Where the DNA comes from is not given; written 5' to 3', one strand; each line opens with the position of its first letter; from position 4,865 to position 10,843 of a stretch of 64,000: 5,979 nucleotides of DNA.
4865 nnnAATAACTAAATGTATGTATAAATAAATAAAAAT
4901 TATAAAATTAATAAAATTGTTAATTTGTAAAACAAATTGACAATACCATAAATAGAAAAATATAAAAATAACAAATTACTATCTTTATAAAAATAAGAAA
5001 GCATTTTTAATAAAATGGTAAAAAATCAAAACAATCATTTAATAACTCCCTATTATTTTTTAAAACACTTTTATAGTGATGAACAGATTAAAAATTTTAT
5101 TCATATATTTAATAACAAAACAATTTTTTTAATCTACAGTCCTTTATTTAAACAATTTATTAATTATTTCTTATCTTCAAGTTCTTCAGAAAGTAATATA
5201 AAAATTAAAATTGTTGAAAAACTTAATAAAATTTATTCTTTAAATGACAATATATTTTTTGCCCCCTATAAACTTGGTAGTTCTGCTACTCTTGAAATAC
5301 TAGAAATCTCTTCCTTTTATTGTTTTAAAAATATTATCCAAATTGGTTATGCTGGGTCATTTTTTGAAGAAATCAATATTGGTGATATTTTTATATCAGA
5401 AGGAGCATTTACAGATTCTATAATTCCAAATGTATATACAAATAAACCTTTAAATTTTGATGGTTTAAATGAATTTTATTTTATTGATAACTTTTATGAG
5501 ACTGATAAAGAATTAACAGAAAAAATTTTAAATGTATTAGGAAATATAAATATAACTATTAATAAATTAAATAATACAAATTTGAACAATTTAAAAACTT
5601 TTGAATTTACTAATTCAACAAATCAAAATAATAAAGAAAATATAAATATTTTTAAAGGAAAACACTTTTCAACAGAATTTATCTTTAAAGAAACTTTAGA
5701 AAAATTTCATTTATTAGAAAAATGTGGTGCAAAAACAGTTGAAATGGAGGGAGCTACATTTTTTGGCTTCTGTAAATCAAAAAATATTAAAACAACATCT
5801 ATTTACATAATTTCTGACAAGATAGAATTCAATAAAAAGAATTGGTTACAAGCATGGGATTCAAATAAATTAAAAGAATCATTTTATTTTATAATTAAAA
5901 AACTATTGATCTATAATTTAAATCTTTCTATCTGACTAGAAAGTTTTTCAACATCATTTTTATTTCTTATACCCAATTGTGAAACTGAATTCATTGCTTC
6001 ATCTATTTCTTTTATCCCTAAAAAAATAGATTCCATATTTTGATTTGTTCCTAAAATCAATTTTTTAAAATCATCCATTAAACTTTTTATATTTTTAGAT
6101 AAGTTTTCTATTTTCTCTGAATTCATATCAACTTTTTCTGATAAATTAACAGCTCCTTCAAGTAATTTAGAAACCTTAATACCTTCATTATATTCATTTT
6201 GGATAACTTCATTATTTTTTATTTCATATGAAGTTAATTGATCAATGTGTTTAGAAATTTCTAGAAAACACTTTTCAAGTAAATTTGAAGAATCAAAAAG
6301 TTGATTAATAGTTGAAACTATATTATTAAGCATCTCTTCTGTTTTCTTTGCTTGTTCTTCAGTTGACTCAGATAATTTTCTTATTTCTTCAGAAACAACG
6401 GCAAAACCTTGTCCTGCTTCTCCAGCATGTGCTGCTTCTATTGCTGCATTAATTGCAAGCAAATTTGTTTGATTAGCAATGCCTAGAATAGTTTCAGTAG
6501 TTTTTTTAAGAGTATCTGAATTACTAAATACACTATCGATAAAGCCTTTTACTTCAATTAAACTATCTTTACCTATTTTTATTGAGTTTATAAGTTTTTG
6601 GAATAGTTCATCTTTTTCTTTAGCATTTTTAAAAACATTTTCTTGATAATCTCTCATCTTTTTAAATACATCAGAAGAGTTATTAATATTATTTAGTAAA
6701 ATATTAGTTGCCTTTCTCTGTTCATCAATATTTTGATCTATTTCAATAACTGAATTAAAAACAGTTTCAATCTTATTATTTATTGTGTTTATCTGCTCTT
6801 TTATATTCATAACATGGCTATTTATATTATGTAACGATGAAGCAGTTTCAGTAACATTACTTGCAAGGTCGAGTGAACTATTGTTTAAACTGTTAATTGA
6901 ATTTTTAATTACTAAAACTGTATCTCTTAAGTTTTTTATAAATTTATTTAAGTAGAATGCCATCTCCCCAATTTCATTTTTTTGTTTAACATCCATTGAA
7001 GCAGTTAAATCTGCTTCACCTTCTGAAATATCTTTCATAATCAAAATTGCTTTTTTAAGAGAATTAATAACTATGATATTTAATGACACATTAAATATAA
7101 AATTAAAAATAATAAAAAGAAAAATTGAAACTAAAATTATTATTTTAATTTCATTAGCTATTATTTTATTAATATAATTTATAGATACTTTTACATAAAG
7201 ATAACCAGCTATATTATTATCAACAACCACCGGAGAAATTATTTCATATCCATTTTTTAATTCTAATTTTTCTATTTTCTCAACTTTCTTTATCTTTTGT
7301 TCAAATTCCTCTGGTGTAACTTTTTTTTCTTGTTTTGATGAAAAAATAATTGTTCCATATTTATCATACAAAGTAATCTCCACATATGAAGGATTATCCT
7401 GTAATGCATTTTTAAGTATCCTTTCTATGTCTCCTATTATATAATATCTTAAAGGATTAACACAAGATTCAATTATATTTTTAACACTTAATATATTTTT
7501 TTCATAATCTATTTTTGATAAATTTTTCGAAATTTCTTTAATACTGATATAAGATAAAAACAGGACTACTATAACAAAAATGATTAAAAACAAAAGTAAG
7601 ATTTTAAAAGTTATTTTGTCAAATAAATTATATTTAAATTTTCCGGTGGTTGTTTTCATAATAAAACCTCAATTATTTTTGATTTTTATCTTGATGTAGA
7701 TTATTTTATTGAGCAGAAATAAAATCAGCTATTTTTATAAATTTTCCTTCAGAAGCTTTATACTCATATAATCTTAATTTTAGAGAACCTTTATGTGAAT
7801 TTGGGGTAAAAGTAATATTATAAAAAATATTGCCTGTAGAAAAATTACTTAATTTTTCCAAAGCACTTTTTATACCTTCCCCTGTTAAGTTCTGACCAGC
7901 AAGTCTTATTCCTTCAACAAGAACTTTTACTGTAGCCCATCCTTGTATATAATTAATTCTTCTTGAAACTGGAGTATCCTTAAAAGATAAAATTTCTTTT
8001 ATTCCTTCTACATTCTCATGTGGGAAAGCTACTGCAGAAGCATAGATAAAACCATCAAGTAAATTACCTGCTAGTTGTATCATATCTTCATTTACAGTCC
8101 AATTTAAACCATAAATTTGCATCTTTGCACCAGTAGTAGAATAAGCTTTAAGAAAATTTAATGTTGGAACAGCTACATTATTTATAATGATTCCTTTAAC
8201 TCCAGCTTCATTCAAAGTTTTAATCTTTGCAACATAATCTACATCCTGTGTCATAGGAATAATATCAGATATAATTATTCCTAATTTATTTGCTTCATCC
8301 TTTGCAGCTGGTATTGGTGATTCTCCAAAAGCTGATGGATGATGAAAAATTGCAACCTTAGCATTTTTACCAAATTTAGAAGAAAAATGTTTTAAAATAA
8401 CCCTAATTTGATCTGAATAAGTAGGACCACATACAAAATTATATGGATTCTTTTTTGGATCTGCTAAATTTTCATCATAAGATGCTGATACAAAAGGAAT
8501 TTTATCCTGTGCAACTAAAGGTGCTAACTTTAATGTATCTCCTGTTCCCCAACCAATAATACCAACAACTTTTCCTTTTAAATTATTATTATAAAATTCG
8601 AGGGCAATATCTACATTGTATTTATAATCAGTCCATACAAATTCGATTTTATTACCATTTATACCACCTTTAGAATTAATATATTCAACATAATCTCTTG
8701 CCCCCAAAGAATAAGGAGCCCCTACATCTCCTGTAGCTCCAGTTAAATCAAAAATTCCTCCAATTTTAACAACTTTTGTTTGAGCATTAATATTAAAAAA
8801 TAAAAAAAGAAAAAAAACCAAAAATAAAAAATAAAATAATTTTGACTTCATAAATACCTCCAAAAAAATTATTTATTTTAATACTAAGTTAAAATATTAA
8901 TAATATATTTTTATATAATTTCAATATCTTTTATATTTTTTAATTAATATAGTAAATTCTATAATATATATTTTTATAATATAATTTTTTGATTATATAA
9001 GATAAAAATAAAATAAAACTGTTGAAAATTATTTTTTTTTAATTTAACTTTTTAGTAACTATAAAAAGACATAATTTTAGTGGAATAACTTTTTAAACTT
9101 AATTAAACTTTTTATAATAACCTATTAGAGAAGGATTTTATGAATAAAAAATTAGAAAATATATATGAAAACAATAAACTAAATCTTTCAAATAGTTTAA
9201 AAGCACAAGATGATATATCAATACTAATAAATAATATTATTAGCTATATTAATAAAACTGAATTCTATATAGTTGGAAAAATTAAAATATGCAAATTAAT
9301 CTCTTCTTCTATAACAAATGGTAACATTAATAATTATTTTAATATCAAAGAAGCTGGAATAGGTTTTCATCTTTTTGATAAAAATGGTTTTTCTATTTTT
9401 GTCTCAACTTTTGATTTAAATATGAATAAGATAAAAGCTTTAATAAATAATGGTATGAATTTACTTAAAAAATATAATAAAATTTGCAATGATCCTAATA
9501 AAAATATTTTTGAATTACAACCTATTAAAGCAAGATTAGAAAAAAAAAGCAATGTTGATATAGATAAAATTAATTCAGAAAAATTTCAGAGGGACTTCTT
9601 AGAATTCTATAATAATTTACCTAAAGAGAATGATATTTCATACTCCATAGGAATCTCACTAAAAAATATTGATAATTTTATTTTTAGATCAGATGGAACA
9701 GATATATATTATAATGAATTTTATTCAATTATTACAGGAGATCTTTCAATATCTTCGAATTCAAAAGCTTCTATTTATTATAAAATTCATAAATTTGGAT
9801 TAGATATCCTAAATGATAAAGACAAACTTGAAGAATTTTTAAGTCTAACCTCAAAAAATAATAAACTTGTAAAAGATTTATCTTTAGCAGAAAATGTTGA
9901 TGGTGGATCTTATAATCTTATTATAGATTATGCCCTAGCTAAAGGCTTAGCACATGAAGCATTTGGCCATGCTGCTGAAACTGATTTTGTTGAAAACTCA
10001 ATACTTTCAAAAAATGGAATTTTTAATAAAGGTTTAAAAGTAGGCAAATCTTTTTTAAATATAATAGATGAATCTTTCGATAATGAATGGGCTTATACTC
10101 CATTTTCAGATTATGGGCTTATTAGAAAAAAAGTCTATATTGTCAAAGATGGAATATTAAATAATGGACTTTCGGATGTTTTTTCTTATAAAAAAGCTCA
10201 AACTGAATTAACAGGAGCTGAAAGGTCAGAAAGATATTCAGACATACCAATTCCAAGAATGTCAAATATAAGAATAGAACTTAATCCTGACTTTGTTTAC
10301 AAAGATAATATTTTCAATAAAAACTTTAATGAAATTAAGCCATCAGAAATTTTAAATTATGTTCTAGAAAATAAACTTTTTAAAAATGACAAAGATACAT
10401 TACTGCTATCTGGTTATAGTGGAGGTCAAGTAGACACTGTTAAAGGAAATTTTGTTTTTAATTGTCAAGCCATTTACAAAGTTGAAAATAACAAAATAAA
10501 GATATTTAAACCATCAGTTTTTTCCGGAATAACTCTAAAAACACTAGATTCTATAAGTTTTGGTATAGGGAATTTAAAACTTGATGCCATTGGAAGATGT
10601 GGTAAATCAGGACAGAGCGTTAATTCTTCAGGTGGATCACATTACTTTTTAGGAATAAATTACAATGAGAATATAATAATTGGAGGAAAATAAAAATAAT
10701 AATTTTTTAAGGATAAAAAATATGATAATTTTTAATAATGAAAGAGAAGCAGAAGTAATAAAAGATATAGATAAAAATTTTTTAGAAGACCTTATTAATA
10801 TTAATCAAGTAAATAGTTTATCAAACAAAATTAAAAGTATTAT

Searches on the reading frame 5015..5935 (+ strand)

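Call 17: search_protein_families(library=pfam, proteins=[window:5015-5935:+], max_evalue=0.001)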
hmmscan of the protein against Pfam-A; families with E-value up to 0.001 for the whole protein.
window:5015-5935:+ (306 aa): 1 family
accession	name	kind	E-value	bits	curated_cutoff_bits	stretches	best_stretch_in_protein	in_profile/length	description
PF01048.26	PNP_UDP_1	-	6.8e-15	55.5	25.1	1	103-272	69-202/233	Phosphorylase superfamily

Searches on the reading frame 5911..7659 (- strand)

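Call 17: search_protein_families(library=pfam, proteins=[window:5911-7659:-], max_evalue=0.001)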
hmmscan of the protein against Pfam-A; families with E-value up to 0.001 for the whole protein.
window:5911-7659:- (582 aa): 4 families
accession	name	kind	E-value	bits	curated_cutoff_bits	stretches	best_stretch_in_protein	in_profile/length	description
PF00015.26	MCPsignal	-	1.5e-24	87.2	34.6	1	363-524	14-165/172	Methyl-accepting chemotaxis protein (MCP) signalling domain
PF00672.30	HAMP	-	7.2e-06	26.7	25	1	199-246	8-53/53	HAMP domain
PF02743.24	dCache_1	-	1e-05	25.7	45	1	65-172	45-163/240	Cache domain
PF06103.16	DUF948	-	0.00071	20.1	37.2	0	504-563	22-81/89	Bacterial protein of unknown function (DUF948)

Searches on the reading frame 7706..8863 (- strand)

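Call 17: search_protein_families(library=pfam, proteins=[window:7706-8863:-], max_evalue=0.001)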
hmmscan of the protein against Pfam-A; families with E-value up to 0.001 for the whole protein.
window:7706-8863:- (385 aa): 3 families
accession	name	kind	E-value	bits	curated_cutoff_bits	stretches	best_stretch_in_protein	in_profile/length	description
PF13458.12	Peripla_BP_6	-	4.8e-53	181.5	31.7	1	32-370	2-340/343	Periplasmic binding protein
PF01094.35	ANF_receptor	-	3e-09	36.9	25.4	1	59-245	10-201/353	Receptor family ligand binding region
PF13433.12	Peripla_BP_5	-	0.00045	19.9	27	0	32-86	1-55/363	Periplasmic binding protein domain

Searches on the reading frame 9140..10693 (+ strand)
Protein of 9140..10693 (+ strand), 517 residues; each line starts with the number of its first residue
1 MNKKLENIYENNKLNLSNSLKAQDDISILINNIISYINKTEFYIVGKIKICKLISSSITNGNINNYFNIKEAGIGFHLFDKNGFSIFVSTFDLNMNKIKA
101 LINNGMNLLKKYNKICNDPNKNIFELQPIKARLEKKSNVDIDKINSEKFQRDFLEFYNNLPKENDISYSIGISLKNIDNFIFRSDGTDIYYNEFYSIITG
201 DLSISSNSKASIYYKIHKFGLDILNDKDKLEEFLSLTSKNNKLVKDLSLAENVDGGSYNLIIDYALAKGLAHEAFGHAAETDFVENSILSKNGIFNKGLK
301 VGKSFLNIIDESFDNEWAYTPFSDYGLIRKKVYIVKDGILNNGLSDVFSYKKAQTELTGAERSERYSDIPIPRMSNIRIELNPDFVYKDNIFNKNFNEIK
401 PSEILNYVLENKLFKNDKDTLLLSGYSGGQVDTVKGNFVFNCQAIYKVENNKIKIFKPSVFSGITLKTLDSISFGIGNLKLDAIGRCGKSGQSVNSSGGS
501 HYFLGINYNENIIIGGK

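Call 17: search_protein_families(library=pfam, proteins=[window:9140-10693:+], max_evalue=0.001)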
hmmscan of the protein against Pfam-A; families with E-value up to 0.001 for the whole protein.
window:9140-10693:+ (517 aa): 1 family
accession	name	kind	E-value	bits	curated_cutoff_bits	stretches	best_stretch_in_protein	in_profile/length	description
PF19289.4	PmbA_TldD_3rd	-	3.4e-26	92.2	22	1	256-473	2-194/220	PmbA/TldA metallopeptidase C-terminal domain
